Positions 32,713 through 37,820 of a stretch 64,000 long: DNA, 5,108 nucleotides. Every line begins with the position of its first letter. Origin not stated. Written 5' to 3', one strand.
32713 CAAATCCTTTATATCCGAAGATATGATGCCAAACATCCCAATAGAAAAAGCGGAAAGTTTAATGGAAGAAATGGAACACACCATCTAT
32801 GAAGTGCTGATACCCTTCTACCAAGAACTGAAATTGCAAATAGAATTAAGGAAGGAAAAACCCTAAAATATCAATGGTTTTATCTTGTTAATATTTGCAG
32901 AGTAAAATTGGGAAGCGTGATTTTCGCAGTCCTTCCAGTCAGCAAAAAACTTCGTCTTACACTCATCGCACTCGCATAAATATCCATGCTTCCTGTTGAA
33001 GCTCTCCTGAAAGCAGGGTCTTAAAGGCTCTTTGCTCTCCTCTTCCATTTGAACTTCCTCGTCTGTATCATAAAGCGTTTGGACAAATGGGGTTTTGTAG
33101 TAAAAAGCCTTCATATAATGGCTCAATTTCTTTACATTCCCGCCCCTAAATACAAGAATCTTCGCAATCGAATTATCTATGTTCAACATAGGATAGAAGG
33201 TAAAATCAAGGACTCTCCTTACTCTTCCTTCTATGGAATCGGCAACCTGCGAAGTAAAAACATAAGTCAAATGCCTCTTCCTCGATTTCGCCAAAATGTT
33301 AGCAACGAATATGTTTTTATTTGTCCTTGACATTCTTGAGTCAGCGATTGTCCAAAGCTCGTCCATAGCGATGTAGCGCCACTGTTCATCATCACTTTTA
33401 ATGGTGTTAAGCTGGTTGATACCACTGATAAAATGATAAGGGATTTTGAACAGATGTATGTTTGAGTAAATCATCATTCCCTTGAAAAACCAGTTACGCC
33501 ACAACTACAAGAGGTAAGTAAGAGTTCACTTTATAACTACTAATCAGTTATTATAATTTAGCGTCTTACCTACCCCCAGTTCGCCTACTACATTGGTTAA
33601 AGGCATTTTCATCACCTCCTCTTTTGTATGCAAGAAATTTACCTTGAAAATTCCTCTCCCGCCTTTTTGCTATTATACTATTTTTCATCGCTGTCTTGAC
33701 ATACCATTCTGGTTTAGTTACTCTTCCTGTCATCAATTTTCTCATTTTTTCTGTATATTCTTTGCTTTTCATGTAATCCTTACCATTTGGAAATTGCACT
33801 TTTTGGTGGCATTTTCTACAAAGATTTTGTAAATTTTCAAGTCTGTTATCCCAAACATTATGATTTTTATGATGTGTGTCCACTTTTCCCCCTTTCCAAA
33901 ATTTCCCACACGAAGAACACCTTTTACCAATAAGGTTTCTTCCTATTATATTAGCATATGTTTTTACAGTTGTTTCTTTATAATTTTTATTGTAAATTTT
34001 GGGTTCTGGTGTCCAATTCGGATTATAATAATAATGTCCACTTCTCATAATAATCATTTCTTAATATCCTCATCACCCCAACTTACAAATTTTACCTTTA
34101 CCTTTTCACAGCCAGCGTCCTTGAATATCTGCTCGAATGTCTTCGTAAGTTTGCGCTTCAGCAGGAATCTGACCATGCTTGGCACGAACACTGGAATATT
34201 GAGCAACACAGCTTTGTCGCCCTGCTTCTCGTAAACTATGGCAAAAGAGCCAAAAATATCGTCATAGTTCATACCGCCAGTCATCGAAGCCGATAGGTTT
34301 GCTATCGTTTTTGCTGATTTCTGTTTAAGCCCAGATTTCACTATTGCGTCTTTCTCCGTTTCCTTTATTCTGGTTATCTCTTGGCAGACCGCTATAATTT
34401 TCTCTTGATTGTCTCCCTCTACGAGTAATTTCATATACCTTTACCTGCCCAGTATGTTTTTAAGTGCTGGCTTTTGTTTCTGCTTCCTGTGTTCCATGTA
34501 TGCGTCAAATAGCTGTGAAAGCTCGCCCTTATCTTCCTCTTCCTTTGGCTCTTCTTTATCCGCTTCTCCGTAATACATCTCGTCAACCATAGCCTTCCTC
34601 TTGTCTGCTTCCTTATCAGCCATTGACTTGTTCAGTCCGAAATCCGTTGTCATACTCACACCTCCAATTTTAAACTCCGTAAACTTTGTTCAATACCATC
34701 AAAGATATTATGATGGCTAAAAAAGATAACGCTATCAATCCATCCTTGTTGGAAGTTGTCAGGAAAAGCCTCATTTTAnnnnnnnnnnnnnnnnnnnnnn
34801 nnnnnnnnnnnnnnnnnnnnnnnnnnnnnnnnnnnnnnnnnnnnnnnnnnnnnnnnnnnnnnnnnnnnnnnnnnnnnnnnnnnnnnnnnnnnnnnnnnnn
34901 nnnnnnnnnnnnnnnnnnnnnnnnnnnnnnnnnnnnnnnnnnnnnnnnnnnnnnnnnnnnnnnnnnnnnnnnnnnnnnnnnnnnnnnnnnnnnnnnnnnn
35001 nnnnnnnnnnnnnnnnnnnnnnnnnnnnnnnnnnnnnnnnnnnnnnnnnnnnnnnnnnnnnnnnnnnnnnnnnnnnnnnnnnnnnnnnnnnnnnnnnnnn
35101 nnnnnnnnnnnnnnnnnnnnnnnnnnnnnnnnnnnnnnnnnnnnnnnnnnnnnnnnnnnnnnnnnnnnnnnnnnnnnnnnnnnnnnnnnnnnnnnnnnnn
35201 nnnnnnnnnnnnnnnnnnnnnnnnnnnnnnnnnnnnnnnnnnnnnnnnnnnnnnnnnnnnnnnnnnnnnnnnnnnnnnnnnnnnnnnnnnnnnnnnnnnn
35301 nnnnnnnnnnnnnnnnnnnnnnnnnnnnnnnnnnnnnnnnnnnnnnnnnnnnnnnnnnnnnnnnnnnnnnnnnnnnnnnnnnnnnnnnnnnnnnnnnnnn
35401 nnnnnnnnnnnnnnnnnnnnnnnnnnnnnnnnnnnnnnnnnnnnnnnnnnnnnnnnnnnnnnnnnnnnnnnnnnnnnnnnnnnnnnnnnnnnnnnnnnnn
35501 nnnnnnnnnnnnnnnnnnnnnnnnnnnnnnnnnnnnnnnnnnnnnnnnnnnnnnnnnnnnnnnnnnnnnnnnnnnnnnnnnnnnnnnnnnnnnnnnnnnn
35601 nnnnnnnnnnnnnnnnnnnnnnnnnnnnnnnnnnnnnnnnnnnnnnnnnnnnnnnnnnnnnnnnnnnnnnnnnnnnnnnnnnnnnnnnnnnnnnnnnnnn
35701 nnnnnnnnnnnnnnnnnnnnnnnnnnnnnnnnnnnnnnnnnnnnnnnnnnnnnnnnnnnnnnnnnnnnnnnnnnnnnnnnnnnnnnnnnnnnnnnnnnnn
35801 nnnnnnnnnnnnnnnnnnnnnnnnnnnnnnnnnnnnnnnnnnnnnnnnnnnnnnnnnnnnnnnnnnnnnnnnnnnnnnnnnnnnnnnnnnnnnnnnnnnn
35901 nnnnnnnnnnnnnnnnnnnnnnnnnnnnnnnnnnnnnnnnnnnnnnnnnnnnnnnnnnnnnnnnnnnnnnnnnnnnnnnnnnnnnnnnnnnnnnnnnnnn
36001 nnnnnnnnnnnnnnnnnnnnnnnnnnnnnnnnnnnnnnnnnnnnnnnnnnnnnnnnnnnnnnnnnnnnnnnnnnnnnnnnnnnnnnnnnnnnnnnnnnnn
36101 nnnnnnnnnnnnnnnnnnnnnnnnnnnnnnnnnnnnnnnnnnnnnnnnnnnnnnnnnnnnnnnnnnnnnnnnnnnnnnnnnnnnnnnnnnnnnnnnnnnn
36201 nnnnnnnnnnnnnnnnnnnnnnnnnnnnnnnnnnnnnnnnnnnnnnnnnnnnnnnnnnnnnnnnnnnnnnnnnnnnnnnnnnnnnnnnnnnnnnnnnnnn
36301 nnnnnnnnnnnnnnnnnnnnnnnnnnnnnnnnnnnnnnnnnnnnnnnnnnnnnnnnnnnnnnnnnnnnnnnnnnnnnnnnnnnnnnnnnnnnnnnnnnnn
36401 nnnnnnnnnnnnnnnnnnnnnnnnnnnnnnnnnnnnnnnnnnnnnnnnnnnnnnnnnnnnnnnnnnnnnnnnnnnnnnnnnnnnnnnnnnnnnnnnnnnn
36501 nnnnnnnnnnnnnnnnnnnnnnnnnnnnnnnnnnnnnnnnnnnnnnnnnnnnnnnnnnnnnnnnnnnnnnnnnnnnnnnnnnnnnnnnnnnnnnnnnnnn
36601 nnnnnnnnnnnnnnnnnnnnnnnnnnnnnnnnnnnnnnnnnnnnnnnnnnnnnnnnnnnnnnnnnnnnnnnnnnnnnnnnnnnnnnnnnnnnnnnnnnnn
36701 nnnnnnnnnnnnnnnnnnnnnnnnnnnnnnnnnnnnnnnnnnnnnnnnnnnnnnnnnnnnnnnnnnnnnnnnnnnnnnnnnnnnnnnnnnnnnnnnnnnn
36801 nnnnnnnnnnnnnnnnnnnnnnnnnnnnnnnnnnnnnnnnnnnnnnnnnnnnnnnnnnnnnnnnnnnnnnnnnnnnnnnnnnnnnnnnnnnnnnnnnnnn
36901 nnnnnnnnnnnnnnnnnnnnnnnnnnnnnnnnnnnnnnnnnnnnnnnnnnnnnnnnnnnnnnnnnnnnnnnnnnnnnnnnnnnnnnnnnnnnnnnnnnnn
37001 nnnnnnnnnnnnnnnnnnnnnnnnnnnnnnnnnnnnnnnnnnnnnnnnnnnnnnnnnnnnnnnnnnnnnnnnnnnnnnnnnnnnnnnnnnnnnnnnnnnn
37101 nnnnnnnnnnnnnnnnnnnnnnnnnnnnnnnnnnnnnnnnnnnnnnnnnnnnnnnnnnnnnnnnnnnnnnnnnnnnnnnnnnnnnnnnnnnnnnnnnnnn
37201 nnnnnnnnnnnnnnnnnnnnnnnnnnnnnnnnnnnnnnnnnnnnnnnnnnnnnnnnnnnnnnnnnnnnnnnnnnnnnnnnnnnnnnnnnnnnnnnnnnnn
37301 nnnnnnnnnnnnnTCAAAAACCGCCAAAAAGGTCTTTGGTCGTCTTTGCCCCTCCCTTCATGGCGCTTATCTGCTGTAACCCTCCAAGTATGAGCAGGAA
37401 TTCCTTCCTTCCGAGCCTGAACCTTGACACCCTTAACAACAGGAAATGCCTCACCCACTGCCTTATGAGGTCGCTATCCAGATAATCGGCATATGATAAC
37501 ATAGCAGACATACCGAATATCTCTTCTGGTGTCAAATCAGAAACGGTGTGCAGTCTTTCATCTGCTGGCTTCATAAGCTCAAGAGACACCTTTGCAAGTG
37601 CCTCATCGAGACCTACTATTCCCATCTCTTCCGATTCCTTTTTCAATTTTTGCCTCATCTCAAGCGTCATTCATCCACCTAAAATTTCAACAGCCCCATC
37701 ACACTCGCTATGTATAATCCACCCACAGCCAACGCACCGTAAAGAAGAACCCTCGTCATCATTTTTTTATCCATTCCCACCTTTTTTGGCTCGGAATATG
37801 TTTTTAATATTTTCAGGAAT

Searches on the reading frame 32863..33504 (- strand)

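Call 27: search_protein_families(library=pfam, proteins=[window:32863-33504:-], max_evalue=0.001)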
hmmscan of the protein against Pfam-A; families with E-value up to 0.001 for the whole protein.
window:32863-33504:- (213 aa): 0 families

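Call 59: search_protein_families(library=phrogs, proteins=[window:32863-33504:-], max_evalue=0.1)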
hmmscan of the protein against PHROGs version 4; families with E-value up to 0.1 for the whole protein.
window:32863-33504:- (213 aa): 2 families
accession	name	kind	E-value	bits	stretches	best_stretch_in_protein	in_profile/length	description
phrog_2666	-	head and packaging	0.015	15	1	43-128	423-505/555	terminase large subunit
phrog_27410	-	unknown function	0.035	15.5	1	111-168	31-86/112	-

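Call 60: search_protein_families(library=pfam, proteins=[window:32863-33504:-], max_evalue=0.1)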
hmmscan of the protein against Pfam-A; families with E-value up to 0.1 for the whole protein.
window:32863-33504:- (213 aa): 1 family
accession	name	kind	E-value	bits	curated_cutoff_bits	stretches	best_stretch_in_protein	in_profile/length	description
PF09553.16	RE_Eco47II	-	0.053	13.5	25.9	1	30-108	109-180/202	Eco47II restriction endonuclease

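Call 119: search_protein_families(library=ncbifam, proteins=[window:32863-33504:-], max_evalue=0.01)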
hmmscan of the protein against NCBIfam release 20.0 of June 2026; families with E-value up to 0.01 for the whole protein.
window:32863-33504:- (213 aa): 0 families

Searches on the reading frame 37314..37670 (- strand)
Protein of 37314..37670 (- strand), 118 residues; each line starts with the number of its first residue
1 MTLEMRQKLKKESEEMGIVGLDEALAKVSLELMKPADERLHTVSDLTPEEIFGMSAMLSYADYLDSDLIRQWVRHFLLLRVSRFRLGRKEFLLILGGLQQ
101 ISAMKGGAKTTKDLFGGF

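Call 59: search_protein_families(library=phrogs, proteins=[window:37314-37670:-], max_evalue=0.1)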
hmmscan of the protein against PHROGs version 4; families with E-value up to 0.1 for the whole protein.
window:37314-37670:- (118 aa): 0 families

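Call 60: search_protein_families(library=pfam, proteins=[window:37314-37670:-], max_evalue=0.1)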
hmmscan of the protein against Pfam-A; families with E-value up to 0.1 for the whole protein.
window:37314-37670:- (118 aa): 1 family
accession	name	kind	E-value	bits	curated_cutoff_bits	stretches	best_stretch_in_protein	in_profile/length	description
PF13029.11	DUF3890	-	0.033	15.1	22.8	1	69-106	28-65/84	Domain of unknown function (DUF3890)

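Call 66: find_related_loci(query=A5, collection=viral_contigs, flank=10000)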
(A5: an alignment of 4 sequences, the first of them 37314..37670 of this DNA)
Query A5 (118 aa) in viral_contigs; peptide patterns used: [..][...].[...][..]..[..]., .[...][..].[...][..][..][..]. (x = any residue, [..] = any of these).
220 stretches matched a pattern; 6 encode a relative of the query (tblastn E <= 1e-3); 6 distinct loci.
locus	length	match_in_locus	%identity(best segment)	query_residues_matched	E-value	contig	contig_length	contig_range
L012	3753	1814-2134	44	10-117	7e-32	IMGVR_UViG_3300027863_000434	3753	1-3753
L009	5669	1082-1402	44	10-117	8e-32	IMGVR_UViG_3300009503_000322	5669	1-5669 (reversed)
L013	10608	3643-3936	38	18-115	7e-24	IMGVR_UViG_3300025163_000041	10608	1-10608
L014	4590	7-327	45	10-117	2e-22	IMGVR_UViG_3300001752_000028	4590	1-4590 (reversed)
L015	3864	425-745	45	10-117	2e-22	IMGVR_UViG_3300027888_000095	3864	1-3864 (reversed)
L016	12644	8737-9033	33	18-118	2e-13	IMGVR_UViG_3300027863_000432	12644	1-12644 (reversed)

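Call 67: find_related_loci(query=A5, collection=genome_contigs, flank=10000)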
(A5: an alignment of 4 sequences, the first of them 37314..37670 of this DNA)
Query A5 (118 aa) in genome_contigs; peptide patterns used: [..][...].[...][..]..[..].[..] (x = any residue, [..] = any of these).
138 stretches matched a pattern, but none encodes a relative of the query by tblastn (E <= 1e-3).
